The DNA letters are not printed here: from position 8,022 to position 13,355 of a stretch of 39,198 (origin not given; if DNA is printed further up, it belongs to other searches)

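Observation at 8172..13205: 1677-aa virion protein placed after the lysis cassette: polyvalent / ejected-protein candidate rather than a tape measure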

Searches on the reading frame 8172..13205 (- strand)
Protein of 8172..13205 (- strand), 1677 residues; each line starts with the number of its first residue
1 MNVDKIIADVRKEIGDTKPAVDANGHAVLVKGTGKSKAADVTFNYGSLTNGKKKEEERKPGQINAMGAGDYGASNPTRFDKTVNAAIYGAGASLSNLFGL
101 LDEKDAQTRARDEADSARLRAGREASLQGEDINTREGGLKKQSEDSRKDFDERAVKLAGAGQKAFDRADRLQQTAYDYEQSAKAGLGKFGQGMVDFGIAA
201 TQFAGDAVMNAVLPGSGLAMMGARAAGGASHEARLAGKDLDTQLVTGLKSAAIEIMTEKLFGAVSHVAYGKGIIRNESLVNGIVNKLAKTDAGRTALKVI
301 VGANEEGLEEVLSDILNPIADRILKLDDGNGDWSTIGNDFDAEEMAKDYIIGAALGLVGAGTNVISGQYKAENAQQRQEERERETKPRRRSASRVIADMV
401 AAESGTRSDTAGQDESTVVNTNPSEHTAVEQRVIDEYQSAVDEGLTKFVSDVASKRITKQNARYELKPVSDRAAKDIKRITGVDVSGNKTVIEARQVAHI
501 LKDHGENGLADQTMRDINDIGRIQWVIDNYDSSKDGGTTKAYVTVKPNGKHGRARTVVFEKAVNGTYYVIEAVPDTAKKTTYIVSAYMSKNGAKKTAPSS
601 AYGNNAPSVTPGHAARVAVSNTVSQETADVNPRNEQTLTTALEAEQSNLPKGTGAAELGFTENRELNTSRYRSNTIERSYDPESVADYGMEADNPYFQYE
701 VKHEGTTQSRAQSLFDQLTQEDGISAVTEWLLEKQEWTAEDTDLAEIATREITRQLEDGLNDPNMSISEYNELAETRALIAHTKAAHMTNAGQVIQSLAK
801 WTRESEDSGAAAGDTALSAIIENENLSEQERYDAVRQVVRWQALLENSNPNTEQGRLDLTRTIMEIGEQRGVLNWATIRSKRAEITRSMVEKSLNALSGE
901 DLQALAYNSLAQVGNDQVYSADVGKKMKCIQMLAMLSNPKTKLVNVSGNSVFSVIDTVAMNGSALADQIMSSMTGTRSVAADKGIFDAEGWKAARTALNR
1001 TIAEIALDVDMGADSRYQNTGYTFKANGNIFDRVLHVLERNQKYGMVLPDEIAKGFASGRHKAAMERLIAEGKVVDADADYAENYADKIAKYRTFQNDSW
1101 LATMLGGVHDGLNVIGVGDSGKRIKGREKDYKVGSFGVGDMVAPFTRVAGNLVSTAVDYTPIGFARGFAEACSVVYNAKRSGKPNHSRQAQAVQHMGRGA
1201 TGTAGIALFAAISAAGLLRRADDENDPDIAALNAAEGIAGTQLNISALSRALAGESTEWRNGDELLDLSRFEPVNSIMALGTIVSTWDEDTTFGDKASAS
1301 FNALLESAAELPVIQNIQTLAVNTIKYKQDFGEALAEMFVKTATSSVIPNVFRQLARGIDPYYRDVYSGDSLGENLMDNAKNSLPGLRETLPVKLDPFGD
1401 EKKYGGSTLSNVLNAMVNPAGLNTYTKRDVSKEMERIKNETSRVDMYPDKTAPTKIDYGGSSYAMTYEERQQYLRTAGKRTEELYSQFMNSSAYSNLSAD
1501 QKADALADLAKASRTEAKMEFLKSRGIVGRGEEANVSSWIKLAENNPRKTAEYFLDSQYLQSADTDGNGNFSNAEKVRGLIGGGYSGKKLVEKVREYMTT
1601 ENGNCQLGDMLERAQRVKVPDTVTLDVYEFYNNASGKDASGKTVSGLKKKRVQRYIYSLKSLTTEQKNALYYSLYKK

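Call 5: search_protein_families(library=pfam, proteins=[window:8172-13205:-], max_evalue=1)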
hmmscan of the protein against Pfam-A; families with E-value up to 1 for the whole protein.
window:8172-13205:- (1677 aa): 2 families
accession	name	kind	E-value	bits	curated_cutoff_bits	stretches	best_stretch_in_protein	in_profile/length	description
PF18812.6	PBECR3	-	2.6e-12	47.1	30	1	469-592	3-111/115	phage-Barnase-EndoU-ColicinE5/D-RelE like nuclease3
PF02520.22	ANIS5_cation-bd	-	0.14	12.7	29.3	1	772-838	36-90/109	SXP/RAL-2 family protein Ani s 5-like, metal-binding domain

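Call 6: search_protein_families(library=phrogs, proteins=[window:8172-13205:-], max_evalue=0.01)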
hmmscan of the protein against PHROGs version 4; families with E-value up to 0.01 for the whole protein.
window:8172-13205:- (1677 aa): 0 families

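Call 9: find_homologous_proteins(query=window:8172-13205:-, max_evalue=0.001)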
Query window:8172-13205:- (1677 aa): 672 proteins with E <= 0.001 among 8000 candidates; the best 120 are listed.
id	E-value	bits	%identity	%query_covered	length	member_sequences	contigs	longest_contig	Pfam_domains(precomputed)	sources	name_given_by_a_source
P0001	0.0e+0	3500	95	100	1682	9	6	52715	PF18812.7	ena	-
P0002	0.0e+0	3466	94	100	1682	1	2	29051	PF18812.7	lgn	-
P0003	0.0e+0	3386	92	100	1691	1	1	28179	PF18812.7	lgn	-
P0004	0.0e+0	3014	97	62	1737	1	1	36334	-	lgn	-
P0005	0.0e+0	2868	78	100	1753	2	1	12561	PF18812.7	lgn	-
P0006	0.0e+0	2351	93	65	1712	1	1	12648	-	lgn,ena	-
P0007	3.3e-218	746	28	78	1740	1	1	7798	PF18812.7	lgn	-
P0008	2.1e-185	637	73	20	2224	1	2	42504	PF18812.7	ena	-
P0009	2.4e-185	637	73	20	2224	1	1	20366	PF18812.7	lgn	-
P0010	3.4e-172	593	33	70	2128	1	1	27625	PF18812.7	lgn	-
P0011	6.7e-168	579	54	23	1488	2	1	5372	-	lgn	-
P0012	2.8e-166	574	61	19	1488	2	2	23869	-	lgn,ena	-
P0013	1.3e-165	571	60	19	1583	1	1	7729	-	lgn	-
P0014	2.0e-165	571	60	19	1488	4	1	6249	-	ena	-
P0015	8.4e-165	569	60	19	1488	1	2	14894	-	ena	-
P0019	1.0e-163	565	60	19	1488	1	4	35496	-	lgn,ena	-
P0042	7.6e-160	552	73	20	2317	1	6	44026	PF18760.8,PF18819.7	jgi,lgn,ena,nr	jgi:hypothetical protein|nr:MAG TPA: PolyVal ADP-Ribosyltransferase [Caudoviricetes sp.]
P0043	8.5e-160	552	73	20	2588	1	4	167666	PF18814.7,PF18819.7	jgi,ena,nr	jgi:hypothetical protein|nr:MAG TPA: nuclease [Caudoviricetes sp.]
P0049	1.2e-159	552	73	20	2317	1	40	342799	PF18760.8,PF18819.7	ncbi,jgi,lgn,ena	jgi:hypothetical protein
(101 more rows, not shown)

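Call 10: search_solved_structures(query=window:8172-13205:-, max_evalue=1, show_alignments=2)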
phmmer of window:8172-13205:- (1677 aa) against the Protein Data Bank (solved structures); distinct sequences matched with E-value up to 1: 2.
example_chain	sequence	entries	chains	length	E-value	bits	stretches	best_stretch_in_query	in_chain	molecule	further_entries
21nr_A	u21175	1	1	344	0.0012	19.6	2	349-429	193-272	TLP-IPT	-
9hig_N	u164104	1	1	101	0.13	12.9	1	812-861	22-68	Small ribosomal subunit protein uS14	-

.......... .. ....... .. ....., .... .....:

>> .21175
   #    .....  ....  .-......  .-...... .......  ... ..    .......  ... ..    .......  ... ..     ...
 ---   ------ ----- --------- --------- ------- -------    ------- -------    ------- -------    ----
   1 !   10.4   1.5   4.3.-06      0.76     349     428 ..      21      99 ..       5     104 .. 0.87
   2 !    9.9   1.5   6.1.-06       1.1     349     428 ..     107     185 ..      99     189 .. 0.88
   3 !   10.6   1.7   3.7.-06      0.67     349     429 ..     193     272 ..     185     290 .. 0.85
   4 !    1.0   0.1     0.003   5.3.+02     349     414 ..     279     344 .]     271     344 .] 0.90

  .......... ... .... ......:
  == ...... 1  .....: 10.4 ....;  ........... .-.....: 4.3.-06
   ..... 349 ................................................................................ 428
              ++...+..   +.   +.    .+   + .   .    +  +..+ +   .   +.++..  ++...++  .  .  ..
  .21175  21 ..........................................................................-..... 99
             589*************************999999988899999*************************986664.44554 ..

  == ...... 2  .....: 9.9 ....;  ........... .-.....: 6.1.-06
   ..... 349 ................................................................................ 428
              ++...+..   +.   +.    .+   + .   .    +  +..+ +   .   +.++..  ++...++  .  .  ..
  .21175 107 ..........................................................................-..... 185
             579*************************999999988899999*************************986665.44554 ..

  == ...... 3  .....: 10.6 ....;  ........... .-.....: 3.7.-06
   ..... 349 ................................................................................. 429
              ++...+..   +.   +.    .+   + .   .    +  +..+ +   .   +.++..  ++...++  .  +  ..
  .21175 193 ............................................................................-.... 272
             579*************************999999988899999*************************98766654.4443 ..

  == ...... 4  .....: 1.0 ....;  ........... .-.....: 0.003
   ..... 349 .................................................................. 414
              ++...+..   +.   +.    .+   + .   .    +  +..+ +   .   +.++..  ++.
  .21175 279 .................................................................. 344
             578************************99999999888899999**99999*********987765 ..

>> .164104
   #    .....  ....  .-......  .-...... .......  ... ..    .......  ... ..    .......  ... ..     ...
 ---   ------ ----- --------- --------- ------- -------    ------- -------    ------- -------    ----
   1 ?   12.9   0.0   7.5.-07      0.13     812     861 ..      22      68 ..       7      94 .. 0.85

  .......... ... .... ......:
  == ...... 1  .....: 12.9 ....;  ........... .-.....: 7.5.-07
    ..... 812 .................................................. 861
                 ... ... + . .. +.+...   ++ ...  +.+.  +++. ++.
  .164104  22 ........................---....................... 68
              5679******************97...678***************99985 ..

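Call 16: find_encoding_contigs(protein=P0049, flank=10000, max_places=3)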
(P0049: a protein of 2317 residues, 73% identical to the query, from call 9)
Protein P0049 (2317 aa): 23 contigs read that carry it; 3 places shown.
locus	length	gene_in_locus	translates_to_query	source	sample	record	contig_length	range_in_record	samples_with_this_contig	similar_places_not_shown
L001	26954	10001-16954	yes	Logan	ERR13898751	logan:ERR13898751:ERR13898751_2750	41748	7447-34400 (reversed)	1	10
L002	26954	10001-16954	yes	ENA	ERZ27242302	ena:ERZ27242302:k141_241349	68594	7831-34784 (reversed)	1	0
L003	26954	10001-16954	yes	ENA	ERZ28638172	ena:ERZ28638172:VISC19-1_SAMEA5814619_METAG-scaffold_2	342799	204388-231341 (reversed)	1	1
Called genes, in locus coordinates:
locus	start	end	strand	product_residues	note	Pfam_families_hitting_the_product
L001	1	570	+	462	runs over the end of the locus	PF03237:Terminase_6N, PF04466:Terminase_3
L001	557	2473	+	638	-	PF16510:P22_portal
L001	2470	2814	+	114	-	PF04327:Peptidase_Prp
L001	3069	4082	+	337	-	-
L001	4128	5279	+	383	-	PF25209:Phage_capsid_4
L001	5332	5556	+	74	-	-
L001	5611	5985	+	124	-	-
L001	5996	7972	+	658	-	-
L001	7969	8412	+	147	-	-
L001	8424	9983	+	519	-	-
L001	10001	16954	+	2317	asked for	PF18819:MuF_C, PF18760:ART-PolyVal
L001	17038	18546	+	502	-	-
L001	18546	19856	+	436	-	-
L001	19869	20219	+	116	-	-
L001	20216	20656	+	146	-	-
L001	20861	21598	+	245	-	PF05257:CHAP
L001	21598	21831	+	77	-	-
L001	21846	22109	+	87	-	PF04531:Phage_holin_1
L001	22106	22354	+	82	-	-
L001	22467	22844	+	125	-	-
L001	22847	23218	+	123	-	-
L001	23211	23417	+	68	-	-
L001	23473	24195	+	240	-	-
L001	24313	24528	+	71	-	-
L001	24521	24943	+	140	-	-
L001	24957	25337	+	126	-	-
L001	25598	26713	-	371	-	PF00589:Phage_integrase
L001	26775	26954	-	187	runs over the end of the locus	-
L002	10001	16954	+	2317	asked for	PF18819:MuF_C, PF18760:ART-PolyVal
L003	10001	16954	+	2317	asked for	PF18819:MuF_C, PF18760:ART-PolyVal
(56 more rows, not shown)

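Call 17: find_encoding_contigs(protein=P0019, flank=10000, max_places=3)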
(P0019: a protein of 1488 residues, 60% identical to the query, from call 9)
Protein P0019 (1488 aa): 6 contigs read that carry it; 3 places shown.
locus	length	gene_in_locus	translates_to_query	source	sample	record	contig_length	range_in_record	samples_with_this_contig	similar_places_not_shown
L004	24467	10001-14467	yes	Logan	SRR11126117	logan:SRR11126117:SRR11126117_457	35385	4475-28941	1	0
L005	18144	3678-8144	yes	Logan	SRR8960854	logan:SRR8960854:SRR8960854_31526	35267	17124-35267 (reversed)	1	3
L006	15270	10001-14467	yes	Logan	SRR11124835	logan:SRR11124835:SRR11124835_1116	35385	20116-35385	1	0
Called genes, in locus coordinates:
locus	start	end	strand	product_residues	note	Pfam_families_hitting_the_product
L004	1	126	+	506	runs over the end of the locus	PF16510:P22_portal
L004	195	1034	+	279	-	-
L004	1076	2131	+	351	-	-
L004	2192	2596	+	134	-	-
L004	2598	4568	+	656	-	-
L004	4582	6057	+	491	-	PF10651:BppU_N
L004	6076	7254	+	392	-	-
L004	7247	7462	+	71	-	-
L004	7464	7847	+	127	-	-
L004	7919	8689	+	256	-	PF05257:CHAP (weak)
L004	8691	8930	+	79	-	-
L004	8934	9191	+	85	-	PF16079:Phage_holin_5_2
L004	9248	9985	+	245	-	-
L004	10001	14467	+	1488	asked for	-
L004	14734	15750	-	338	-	PF00589:Phage_integrase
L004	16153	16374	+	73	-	PF01381:HTH_3, PF13560:HTH_31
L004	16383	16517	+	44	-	-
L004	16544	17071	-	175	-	PF12844:HTH_19, PF13560:HTH_31 (weak), PF01381:HTH_3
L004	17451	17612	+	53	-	-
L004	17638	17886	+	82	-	PF07022:Phage_CI_repr (faint)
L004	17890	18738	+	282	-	PF14297:Lin1244_N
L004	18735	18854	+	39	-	-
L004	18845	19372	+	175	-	PF07486:Hydrolase_2 (weak)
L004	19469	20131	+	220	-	PF01170:UPF0020 (faint), PF03602:Cons_hypoth95 (faint), PF01555:N6_N4_Mtase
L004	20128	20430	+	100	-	PF04448:DUF551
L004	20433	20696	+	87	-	-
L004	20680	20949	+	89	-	-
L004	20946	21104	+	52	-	-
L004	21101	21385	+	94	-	-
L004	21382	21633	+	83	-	PF04266:ASCH (weak), PF12961:DUF3850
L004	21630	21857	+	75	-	PF13560:HTH_31, PF01381:HTH_3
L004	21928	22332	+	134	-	-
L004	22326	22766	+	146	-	PF01381:HTH_3 (weak), PF13560:HTH_31 (faint), PF01381:HTH_3, PF13443:HTH_26 (weak)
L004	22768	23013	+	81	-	-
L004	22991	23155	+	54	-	-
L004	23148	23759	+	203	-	-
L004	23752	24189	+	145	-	-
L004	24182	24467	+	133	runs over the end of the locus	PF00692:dUTPase, PF22769:DCD (weak)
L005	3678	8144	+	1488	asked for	-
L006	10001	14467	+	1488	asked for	-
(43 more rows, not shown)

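Call 18: search_dna_similar(query=window:8172-13205:-, collection=phages, mode=protein, max_rows=40, max_evalue=0.00001)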
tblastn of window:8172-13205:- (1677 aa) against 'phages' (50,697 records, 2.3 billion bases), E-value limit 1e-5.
No match.
